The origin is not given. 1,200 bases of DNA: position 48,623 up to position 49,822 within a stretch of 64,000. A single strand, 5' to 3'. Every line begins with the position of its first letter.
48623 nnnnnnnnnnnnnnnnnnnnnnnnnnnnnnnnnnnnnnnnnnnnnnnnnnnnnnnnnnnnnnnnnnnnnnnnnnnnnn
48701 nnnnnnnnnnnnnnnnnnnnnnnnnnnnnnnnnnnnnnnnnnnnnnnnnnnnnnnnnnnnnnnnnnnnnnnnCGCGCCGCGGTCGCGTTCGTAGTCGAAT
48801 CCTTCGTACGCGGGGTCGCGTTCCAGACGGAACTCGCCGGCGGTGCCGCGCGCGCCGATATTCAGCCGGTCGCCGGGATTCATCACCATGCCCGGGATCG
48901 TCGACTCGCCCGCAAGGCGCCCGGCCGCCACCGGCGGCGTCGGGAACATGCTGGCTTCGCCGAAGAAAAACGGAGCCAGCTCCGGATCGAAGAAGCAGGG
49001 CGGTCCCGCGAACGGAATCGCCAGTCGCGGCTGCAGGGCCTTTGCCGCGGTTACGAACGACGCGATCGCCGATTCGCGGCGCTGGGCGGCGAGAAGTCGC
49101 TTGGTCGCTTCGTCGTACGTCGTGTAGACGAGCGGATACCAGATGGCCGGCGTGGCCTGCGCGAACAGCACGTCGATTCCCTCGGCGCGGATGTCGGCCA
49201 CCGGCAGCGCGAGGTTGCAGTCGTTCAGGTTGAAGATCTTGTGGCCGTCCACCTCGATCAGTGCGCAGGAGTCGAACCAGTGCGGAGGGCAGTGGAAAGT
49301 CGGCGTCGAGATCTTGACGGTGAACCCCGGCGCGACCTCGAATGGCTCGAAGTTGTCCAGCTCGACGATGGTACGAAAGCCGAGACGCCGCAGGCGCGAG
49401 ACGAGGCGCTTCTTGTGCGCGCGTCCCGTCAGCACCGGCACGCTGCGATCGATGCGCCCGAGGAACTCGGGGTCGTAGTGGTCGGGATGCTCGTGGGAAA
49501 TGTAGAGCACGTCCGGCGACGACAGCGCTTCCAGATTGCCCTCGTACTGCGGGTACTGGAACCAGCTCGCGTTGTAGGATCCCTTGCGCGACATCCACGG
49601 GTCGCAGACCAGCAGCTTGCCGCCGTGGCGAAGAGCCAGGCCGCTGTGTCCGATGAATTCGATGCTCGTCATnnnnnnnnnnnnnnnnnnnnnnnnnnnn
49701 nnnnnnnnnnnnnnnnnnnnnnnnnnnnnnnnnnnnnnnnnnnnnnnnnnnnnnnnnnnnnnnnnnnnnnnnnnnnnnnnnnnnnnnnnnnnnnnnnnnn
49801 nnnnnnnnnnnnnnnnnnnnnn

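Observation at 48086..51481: Full-length NamH-like hydroxylase in a diderm genome, divergent from a GT-C glycosyltransferase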

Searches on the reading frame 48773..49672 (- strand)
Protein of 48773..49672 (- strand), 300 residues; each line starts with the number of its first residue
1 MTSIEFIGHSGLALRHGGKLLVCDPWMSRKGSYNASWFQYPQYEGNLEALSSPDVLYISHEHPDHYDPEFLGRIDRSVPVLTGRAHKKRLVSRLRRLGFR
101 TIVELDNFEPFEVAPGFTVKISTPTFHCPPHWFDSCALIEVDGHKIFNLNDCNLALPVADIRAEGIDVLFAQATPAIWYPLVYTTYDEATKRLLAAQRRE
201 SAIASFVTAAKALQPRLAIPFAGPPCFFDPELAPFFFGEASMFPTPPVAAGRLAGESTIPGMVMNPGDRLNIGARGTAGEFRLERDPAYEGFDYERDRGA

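Call 46: search_solved_structures(query=A2, max_evalue=0.01, show_alignments=3)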
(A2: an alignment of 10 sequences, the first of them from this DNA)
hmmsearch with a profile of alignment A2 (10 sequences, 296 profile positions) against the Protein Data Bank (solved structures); distinct sequences matched with E-value up to 0.01: 14.
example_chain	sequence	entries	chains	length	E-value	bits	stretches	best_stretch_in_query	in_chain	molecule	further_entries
4jo0_A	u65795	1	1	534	9.2e-14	54.4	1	3-212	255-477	CmlA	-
5kik_A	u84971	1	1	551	9.9e-14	54.3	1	3-212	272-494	CmlA protein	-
5kil_A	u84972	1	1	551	1.1e-13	54.1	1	3-212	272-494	CmlA protein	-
8a90_A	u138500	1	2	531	1.1e-11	47.5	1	2-158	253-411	Non-heme diiron monooxygenase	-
4qn9_A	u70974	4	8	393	4.1e-08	35.8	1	2-124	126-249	N-acyl-phosphatidylethanolamine-hydrolyzing phospholipase D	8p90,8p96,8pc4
3rpc_A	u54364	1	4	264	1.8e-07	33.7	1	7-114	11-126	possible metal-dependent hydrolase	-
6brm_A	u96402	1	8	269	5.7e-07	32.1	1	1-111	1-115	Putative metal-dependent isothiocyanate hydrolase SaxA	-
3kl7_A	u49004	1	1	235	1.9e-05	27.1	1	45-98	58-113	Putative metal-dependent hydrolase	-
3x2z_A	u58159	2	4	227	7.7e-05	25.1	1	1-169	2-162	UPF0173 metal-dependent hydrolase TM_1162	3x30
6hrg_A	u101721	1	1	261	0.00021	23.7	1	2-68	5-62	UPF0173 metal-dependent hydrolase Igni_1254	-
2az4_A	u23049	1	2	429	0.0037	19.6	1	52-160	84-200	hypothetical protein EF2904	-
7wnt_A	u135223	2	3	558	0.0046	19.3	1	40-152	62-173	Ribonuclease J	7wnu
3x2y_A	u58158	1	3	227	0.0048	19.2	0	1-169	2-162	UPF0173 metal-dependent hydrolase TM_1162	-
3x2x_A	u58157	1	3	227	0.0052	19.1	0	1-169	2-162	UPF0173 metal-dependent hydrolase TM_1162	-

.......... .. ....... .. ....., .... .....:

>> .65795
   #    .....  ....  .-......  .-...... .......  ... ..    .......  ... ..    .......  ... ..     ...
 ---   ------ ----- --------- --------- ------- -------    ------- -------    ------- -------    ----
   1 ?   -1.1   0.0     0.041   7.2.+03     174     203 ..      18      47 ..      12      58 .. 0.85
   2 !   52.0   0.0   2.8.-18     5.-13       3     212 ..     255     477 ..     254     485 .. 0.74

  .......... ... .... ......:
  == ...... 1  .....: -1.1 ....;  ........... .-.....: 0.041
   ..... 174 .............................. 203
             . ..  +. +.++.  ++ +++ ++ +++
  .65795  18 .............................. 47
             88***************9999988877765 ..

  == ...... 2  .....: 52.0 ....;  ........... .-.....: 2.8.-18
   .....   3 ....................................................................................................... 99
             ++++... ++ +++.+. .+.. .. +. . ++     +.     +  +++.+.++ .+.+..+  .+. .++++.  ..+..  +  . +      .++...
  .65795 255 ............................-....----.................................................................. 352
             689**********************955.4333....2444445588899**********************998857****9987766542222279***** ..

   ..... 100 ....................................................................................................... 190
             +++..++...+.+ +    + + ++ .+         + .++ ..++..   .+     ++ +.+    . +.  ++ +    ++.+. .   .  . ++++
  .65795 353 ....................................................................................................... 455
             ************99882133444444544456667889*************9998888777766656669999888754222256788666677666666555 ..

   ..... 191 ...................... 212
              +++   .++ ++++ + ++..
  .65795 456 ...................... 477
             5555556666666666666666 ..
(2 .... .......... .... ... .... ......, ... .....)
